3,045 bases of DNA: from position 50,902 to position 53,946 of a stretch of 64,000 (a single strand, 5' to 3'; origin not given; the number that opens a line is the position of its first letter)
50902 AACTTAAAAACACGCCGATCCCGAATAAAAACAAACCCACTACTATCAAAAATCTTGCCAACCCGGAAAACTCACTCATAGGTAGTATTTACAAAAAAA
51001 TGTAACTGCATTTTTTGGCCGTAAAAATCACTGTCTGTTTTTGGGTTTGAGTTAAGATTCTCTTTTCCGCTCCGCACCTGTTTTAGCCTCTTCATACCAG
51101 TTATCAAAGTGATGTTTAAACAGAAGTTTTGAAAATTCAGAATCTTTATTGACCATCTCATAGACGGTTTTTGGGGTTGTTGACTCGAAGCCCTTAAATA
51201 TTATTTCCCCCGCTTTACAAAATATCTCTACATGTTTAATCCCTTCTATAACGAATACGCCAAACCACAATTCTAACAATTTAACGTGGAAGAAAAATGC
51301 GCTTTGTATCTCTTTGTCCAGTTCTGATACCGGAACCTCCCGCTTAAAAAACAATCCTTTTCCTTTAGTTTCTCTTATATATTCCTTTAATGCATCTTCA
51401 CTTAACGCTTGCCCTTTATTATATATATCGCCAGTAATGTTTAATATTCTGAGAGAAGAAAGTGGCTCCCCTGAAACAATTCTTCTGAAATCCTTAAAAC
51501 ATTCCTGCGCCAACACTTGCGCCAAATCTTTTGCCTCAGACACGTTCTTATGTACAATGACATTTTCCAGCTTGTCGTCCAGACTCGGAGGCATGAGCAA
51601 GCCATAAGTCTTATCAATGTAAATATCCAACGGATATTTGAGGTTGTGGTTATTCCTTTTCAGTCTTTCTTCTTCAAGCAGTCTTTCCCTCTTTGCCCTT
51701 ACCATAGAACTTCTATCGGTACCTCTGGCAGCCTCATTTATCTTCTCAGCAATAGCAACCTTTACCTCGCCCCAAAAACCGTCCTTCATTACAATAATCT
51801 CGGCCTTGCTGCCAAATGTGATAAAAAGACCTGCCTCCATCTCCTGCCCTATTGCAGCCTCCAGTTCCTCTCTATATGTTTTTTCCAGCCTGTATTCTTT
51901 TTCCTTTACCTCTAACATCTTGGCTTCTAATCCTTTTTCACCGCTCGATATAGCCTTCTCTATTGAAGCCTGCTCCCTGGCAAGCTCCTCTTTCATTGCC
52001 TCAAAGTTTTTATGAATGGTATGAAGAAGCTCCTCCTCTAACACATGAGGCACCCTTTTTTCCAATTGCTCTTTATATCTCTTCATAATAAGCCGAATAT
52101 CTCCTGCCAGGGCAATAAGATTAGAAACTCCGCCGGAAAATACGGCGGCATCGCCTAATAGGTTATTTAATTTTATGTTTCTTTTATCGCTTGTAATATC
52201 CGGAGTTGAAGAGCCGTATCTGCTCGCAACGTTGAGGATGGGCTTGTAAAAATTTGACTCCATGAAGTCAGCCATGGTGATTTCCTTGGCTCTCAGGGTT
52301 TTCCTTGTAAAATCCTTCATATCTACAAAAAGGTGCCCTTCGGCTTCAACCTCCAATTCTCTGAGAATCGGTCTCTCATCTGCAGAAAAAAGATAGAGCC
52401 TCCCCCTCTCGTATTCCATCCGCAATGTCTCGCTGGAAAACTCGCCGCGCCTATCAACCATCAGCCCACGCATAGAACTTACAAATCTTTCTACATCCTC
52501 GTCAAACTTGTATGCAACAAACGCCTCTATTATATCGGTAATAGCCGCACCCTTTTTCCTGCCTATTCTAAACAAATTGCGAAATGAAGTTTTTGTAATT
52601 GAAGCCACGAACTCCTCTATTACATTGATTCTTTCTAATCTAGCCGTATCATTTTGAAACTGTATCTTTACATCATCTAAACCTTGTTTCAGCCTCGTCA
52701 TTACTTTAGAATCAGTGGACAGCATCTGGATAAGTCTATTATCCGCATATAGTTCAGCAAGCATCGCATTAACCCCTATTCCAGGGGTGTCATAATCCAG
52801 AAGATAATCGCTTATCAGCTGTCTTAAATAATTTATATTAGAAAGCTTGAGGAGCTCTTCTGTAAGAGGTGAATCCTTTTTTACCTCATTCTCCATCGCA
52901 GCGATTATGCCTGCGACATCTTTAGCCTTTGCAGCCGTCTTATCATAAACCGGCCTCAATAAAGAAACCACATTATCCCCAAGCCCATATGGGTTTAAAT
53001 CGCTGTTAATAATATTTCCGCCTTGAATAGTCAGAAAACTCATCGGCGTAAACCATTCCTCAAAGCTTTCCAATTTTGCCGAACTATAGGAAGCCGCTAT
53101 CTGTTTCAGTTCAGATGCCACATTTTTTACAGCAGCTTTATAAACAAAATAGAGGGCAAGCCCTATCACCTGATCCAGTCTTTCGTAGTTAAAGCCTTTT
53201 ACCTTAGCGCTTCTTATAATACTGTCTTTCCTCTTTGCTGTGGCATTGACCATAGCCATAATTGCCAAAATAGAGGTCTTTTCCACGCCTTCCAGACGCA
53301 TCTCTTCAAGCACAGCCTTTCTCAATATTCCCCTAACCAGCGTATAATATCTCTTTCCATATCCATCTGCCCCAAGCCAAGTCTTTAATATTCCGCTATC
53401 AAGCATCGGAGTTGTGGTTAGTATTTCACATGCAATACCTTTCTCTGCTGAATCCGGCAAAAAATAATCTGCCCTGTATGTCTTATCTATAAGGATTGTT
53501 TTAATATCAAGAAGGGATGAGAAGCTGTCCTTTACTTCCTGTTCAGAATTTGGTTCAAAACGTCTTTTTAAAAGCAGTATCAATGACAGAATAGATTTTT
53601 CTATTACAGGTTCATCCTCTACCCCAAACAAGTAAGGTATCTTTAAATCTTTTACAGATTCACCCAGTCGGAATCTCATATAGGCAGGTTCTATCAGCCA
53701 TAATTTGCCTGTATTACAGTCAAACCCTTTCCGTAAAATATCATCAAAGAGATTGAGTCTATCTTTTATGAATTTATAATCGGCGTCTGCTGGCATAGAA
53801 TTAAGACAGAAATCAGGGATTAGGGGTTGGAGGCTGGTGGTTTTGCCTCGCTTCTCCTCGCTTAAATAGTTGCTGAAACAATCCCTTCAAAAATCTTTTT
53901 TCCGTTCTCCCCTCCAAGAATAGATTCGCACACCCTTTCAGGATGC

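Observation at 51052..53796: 914-aa orphan protein with an apparent split class-III nucleotidyl-cyclase-like palm domain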

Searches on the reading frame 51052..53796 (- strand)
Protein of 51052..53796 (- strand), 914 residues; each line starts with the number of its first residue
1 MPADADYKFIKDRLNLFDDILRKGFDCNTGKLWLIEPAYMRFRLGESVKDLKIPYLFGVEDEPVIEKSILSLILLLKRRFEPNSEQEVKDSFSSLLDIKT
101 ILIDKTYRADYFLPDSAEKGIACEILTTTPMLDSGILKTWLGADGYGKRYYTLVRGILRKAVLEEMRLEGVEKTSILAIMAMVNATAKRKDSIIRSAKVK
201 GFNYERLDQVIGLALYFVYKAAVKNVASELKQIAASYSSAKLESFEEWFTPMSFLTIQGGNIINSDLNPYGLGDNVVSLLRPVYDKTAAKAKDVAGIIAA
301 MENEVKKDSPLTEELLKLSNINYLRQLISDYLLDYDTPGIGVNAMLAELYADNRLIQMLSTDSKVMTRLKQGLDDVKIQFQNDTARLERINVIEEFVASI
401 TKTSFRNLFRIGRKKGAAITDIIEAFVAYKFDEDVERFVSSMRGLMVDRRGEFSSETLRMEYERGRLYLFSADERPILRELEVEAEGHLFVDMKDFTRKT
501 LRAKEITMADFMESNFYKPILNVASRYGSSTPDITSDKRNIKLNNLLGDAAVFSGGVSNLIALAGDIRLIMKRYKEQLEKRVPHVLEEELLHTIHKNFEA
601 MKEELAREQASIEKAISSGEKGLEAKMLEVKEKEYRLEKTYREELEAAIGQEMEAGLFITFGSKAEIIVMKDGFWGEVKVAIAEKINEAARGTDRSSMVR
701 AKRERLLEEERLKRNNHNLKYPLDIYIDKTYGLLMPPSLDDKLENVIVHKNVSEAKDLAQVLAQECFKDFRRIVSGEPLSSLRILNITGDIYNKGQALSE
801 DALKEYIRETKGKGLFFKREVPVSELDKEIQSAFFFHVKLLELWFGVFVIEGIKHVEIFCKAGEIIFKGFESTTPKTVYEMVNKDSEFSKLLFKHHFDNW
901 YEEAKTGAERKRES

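Call 5: search_protein_families(library=pfam, proteins=[window:51052-53796:-], max_evalue=0.01)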
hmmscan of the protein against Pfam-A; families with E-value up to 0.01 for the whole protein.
window:51052-53796:- (914 aa): 1 family
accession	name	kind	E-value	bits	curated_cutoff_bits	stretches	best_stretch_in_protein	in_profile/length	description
PF20819.2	T4_Rnl1_C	-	0.0059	17.3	27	0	370-410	16-56/122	T4 RNA ligase 1, C-terminal domain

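Call 6: search_protein_families(library=ncbifam, proteins=[window:51052-53796:-], max_evalue=0.01)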
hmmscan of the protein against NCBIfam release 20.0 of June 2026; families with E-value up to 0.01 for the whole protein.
window:51052-53796:- (914 aa): 0 families

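Call 7: search_protein_families(library=padloc, proteins=[window:51052-53796:-], max_evalue=1)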
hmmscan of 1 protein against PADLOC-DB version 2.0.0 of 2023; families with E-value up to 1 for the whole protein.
window:51052-53796:- (914 aa): 0 families

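Call 8: search_solved_structures(query=window:51052-53796:-, max_evalue=10)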
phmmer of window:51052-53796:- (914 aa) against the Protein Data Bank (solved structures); distinct sequences matched with E-value up to 10: 1.
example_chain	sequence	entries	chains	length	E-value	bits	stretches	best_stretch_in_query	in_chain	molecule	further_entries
5b5r_A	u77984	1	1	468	0.46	11.6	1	587-652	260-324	Gasdermin-A3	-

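Call 9: find_homologous_proteins(query=window:51055-53796:-, max_evalue=0.001)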
Query window:51055-53796:- (914 aa): 26 proteins with E <= 0.001 among 8000 candidates.
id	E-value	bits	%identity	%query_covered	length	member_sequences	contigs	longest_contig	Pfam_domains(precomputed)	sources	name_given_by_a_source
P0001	0.0e+0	2008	100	100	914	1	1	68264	-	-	-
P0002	0.0e+0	1616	80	100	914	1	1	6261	-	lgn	-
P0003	0.0e+0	1589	79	99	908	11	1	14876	-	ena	-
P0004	0.0e+0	1555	76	100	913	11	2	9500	-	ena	-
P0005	0.0e+0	1493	73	100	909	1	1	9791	-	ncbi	-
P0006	0.0e+0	1470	72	99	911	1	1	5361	-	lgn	-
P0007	0.0e+0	1456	72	99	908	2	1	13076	-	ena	-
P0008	0.0e+0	1450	71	100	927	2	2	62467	-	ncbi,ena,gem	-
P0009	0.0e+0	1429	70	100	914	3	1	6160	-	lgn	-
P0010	0.0e+0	1408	69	99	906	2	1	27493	-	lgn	-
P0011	0.0e+0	1393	68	99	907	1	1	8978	-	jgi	jgi:hypothetical protein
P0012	0.0e+0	1392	69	99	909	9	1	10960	-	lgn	-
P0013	0.0e+0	1360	68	98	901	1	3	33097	-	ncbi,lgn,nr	ncbi:MAG: hypothetical protein HY266_01715 [Deltaproteobacteria bacterium]|nr:hypothetical protein [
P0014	0.0e+0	1352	69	94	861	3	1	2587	-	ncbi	ncbi:MAG: hypothetical protein AAB313_02355, partial [Deltaproteobacteria bacterium]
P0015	0.0e+0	1311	65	98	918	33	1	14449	-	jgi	-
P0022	3.1e-165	570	35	99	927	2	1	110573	-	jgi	-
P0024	1.4e-126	442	30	66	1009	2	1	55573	-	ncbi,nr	ncbi:MAG: hypothetical protein JRI46_01180 [Deltaproteobacteria bacterium]|nr:hypothetical protein [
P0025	1.4e-122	429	28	65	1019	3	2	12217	-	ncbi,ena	-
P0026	2.6e-72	262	28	97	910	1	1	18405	-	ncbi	-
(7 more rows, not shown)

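Call 11: search_solved_structures(query=A1, max_evalue=10, show_alignments=3)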
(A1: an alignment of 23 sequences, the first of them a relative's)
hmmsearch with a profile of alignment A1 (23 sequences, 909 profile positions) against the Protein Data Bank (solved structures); distinct sequences matched with E-value up to 10: 1.
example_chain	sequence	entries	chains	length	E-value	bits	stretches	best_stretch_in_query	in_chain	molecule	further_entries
5b5r_A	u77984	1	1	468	1.7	9.7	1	585-648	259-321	Gasdermin-A3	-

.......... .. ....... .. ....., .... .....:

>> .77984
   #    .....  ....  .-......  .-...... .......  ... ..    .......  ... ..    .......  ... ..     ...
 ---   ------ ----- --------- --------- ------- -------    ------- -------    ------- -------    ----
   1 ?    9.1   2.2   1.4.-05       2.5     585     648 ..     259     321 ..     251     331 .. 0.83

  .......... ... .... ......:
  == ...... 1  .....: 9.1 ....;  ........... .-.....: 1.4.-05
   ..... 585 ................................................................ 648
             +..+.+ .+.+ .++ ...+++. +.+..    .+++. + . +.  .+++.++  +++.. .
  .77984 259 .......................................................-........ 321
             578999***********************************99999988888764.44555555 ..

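Call 15: find_encoding_contigs(protein=P0008, flank=8000, max_places=2)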
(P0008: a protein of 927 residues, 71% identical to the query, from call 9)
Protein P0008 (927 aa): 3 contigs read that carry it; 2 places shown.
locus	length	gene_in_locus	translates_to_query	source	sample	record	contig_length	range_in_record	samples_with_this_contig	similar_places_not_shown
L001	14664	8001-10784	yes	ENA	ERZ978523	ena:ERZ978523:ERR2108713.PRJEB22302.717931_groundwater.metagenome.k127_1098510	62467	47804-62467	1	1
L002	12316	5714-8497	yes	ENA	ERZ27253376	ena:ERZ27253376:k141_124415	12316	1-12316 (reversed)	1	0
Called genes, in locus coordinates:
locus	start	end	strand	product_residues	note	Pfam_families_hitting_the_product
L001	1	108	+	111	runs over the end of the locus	-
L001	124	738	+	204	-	-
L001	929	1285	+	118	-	-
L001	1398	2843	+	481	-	PF00239:Resolvase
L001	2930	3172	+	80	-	-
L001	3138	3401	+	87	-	-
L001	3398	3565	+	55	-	-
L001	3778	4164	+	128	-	-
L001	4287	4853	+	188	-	PF00156:Pribosyltran, PF14681:UPRTase (faint)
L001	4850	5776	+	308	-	PF02729:OTCace_N, PF00185:OTCace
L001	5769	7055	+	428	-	PF07969:Amidohydro_3, PF12890:DHOase, PF01979:Amidohydro_1, PF07969:Amidohydro_3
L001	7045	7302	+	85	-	PF02700:PurS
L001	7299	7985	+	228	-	PF13507:GATase_5, PF01965:DJ-1_PfpI (weak), PF07685:GATase_3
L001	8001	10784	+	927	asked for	-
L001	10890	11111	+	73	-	PF11146:DUF2905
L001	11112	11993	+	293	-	PF09924:LPG_synthase_C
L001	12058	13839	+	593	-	PF03065:Glyco_hydro_57, PF09210:BE_C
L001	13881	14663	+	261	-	?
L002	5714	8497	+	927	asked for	-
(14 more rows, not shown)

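Call 16: find_encoding_contigs(protein=P0022, flank=8000, max_places=2)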
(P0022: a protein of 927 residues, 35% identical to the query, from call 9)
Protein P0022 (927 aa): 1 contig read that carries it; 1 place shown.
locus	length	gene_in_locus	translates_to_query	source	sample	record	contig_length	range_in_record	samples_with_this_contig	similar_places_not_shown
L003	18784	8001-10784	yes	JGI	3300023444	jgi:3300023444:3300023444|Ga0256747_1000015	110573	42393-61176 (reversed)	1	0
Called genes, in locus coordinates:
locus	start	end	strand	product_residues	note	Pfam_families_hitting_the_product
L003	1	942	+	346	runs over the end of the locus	PF03781:FGE-sulfatase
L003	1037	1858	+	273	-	PF03781:FGE-sulfatase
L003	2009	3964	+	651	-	-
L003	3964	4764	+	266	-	-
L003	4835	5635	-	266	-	PF13646:HEAT_2 (weak)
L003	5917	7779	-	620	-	PF13414:TPR_11, PF13424:TPR_12 (weak), PF23914:TPR_CcmH_CycH (weak), PF00515:TPR_1 (weak), PF13414:TPR_11, PF13431:TPR_17, PF14559:TPR_19 (weak), PF13414:TPR_11, +17 more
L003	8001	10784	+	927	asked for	-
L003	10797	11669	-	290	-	-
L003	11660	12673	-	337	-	PF02568:ThiI, PF03054:tRNA_Me_trans, PF18297:NFACT-R_2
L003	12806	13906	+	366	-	PF01594:AI-2E_transport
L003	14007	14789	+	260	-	PF02163:Peptidase_M50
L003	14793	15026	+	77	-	PF00173:Cyt-b5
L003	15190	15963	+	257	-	PF00753:Lactamase_B, PF23023:Anti-Pycsar_Apyc1, PF12706:Lactamase_B_2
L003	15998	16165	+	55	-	-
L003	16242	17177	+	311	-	PF00696:AA_kinase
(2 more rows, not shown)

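Call 18: find_encoding_contigs(protein=P0024, flank=8000, max_places=2)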
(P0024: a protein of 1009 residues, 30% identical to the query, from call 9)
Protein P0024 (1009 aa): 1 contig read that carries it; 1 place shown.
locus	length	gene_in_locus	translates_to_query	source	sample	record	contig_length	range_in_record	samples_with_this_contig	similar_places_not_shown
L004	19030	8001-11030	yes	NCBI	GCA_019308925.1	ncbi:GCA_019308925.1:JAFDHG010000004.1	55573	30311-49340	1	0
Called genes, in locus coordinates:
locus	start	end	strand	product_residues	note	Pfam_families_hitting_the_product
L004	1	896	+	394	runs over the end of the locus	PF01545:Cation_efflux, PF16916:ZT_dimer, PF02579:Nitro_FeMo-Co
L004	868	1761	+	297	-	PF06293:Kdo, PF01636:APH (faint), PF00069:Pkinase (weak)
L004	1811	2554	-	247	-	PF00702:Hydrolase (weak), PF13242:Hydrolase_like, PF03966:Trm112p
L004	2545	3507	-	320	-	PF03747:ADP_ribosyl_GH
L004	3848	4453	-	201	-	PF07929:PRiA4_ORF3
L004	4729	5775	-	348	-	-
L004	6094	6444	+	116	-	PF00472:RF-1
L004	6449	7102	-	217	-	-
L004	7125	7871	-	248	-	PF00731:AIRC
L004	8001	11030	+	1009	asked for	-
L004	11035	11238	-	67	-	-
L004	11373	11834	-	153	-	PF01467:CTP_transf_like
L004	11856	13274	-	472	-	PF02127:Peptidase_M18, PF05343:Peptidase_M42 (faint)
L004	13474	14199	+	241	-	PF01904:DUF72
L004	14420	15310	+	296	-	PF16575:CLP1_P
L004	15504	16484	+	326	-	PF01926:MMR_HSR1, PF02421:FeoB_N, PF02824:TGS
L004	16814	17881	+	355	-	PF01075:Glyco_transf_9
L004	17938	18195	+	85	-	PF03144:GTP_EFTU_D2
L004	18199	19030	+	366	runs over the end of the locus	PF05559:DUF763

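Call 19: find_encoding_contigs(protein=P0026, flank=8000, max_places=2)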
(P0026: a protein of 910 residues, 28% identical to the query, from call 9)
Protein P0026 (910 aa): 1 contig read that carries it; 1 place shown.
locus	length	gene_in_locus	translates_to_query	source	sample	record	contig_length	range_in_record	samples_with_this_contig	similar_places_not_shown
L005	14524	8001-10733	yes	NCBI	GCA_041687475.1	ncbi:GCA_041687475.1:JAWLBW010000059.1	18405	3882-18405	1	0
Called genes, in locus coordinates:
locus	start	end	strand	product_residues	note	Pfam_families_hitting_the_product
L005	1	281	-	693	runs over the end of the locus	PF13534:Fer4_17 (faint), PF12797:Fer4_2 (faint), PF13183:Fer4_8, PF13187:Fer4_9, PF13237:Fer4_10 (weak), PF02754:CCG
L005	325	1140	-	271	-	PF00561:Abhydrolase_1, PF00975:Thioesterase (weak), PF12146:Hydrolase_4, PF12697:Abhydrolase_6, PF08386:Abhydrolase_4 (faint)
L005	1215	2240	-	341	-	PF00753:Lactamase_B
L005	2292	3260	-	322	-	PF01012:ETF, PF00766:ETF_alpha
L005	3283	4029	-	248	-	PF01012:ETF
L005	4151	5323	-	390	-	PF02771:Acyl-CoA_dh_N, PF02770:Acyl-CoA_dh_M, PF11794:HpaB_N (faint), PF00441:Acyl-CoA_dh_1, PF08028:Acyl-CoA_dh_2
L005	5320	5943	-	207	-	PF00440:TetR_N, PF08359:TetR_C_4, PF17932:TetR_C_24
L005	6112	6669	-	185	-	PF00578:AhpC-TSA, PF08534:Redoxin, PF00085:Thioredoxin (faint), PF13098:Thioredoxin_2, PF13905:Thioredoxin_8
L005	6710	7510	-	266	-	PF01177:Asp_Glu_race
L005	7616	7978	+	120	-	PF04020:Phage_holin_4_2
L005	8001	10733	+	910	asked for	-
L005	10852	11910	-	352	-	PF01636:APH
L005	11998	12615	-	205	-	PF12804:NTP_transf_3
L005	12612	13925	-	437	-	PF01134:GIDA, PF01266:DAO (weak), PF13450:NAD_binding_8 (weak)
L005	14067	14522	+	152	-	?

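Call 30: search_protein_representatives(alignment_id=A1)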
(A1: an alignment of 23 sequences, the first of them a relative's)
Query: 23 sequences, 909 profile positions. Proteins with E-value up to 0.001 (for the whole library): 278; up to 1e-10: 231; up to 1e-30: 164. The best 150 are listed.
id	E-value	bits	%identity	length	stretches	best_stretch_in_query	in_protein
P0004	0.0e+00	1490.0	-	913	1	4-908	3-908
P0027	0.0e+00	1120.5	-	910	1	9-908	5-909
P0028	0.0e+00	1101.0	-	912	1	7-907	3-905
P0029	0.0e+00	1082.1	-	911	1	7-907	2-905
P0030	0.0e+00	1020.8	-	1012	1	9-907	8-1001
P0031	1.6e-293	992.6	-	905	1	7-906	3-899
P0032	7.6e-293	990.4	-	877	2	8-589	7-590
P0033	8.2e-281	950.6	-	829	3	5-587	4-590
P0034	7.6e-274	927.5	-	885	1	8-904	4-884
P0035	4.1e-271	918.5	-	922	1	8-906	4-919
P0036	2.9e-270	915.7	-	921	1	7-906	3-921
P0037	9.9e-270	913.9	-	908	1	7-902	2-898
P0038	2.3e-253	859.8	-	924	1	7-904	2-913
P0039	6.6e-240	815.2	-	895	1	8-906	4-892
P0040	2.2e-233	793.7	-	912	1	6-907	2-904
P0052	9.2e-186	636.1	-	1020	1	30-906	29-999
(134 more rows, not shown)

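Call 31: predict_structure(alignment_id=A1)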
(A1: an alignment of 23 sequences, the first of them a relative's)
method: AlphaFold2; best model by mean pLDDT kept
length: 914 residues; sequences in the alignment: 23
mean_pLDDT: 79.0   pTM: 0.61
mean pLDDT of the five models: 79.0, 77.3, 75.4, 71.7, 70.8
residues with pLDDT >= 90: 282; 70-90: 415; 50-70: 145; < 50: 72
segments of 3 or more residues with pLDDT < 50: 1-5, 86-91, 237-241, 403-412, 530-536, 665-692
pLDDT, mean of each block of 10 residues (from residue 1): 54 91 78 82 68 86 92 92 56 63 88 89 92 93 92 95 83 90 92 87 89 96 89 58 76 78 87 91 86 88 90 90 91 90 92 88 88 92 91 87 45 66 94 90 88 75 81 84 67 65 54 73 74 50 68 85 88 73 55 81 87 81 77 79 64 70 49 40 39 61 81 87 81 63 75 79 82 68 64 83 89 87 93 90 89 82 70 71 90 93 81 51
secondary structure, 60 per line:
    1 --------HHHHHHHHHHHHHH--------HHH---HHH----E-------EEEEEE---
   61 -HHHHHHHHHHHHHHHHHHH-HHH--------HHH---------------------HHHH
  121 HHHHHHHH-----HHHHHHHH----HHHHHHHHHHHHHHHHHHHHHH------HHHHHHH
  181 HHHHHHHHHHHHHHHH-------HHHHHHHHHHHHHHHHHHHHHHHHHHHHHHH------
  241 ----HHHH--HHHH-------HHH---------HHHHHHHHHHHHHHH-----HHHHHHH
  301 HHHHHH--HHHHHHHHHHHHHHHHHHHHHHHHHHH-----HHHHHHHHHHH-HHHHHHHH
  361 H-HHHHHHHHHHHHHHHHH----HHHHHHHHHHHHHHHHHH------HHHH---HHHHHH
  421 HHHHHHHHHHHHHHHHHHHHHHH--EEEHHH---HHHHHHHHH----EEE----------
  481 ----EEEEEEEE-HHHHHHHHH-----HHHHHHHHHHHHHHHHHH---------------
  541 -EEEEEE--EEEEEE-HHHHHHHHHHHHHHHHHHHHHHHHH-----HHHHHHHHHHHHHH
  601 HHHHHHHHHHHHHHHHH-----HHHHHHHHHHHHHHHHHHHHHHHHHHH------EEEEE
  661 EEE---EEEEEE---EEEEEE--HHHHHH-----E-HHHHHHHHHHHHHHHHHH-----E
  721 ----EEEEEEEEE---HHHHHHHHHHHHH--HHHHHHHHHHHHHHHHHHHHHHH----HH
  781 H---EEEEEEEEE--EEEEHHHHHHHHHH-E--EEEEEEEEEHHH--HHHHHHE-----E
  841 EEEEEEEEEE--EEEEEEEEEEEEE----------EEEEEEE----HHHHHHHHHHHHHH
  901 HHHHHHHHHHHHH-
elements in order (helices of 4 or more, strands of 3 or more residues): H9-22 E52-57 H62-80 H117-128 H134-141 H146-167 H174-196 H204-234 H245-248 H251-254 H274-288 H294-306 H309-335 H341-351 H353-361 H363-379 H384-401 H408-411 H415-443 E446-448 H455-463 E468-470 E485-492 H494-502 H508-525 E542-547 E550-555 H557-581 H587-617 H623-649 E656-663 E667-672 E676-681 H684-689 H697-714 E725-733 H737-749 H752-774 E785-793 E796-799 H800-809 E814-822 H828-833 E840-850 E853-865 E876-882 H887-913

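Call 34: fold_search(model_id=the predicted structure, library=pdb)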
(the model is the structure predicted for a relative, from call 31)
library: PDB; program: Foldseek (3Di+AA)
matches with E <= 10: 354; with E <= 0.001: 0
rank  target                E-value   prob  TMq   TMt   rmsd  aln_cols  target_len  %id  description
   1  7pde_A                5.3e-02  0.18  0.08  0.08  23.8       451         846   11  Structure of Adenylyl cyclase 9 in complex with Gs protein alpha subunit and MANT-GTP (released 2022-01-19)
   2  9n61_A                7.9e-02  0.12  0.06  0.09  27.2       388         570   14  Transporter associated with antigen processing (TAP) bound to the 9-mer peptide RRYQKSTEL and ATP (released 2025-09-03)
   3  6bpl_B                1.2e-01  0.12  0.07  0.09  26.4       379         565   10  E. coli MsbA in complex with LPS and inhibitor G907 (released 2018-05-02)
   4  9f1w                  1.4e-01  0.99  0.14  0.35  11.2       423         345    8  SFX room temperature structure of Oscillatoria acuminata adenylyate cyclase. (released 2025-02-26)
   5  4yus                  1.7e-01  0.87  0.11  0.24  11.5       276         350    9  Crystal structure of photoactivated adenylyl cyclase of a cyanobacteriaOscillatoria acuminata in hexagonal form (released 2016-06-01)
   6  8tsh_F                1.8e-01  0.57  0.08  0.19  13.0       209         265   10  S. thermodepolymerans KpsMT(E151Q)-KpsE in complex with ATP (released 2024-04-17)
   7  6quz_B                1.9e-01  0.08  0.06  0.09  25.6       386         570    9  Structure of ATPgS-bound outward-facing TM287/288 in complex with sybody Sb_TM35 (released 2019-05-29)
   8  7a0g_EEE              2.0e-01  0.11  0.06  0.14  31.5       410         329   10  Structure of the SmhB pore of the tripartite alpha-pore forming toxin, Smh, from Serratia marcescens. (released 2021-03-31)
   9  6quz_C                2.0e-01  0.09  0.07  0.09  26.8       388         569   11  Structure of ATPgS-bound outward-facing TM287/288 in complex with sybody Sb_TM35 (released 2019-05-29)
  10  7zd5_D                2.0e-01  0.06  0.06  0.07  27.5       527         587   10  IF(apo/as isolated) conformation of CydDC (Dataset-1) (released 2023-04-19)
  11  7a0g_AAA              2.3e-01  0.09  0.06  0.13  31.6       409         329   11  Structure of the SmhB pore of the tripartite alpha-pore forming toxin, Smh, from Serratia marcescens. (released 2021-03-31)
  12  9f1x                  2.4e-01  0.93  0.13  0.32  15.5       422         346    8  SSX room temperature structure of Oscillatoria acuminata adenylyate cyclase. (released 2025-02-26)
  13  7zdt_C                2.5e-01  0.08  0.06  0.08  27.5       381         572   11  Occ(apo/return) conformation of CydDC mutant (E500Q.C) in ATP(CydC) bound state (Dataset-18) (released 2023-04-19)
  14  9f1y                  2.7e-01  0.96  0.14  0.32  14.7       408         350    8  Crystal structure of Oscillatoria acuminata adenylyate cyclase at 100K (released 2025-02-26)
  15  5m27_B                2.7e-01  0.89  0.09  0.21  10.0       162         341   14  Structure of a bacterial light-regulated adenylyl cylcase (released 2017-04-05)
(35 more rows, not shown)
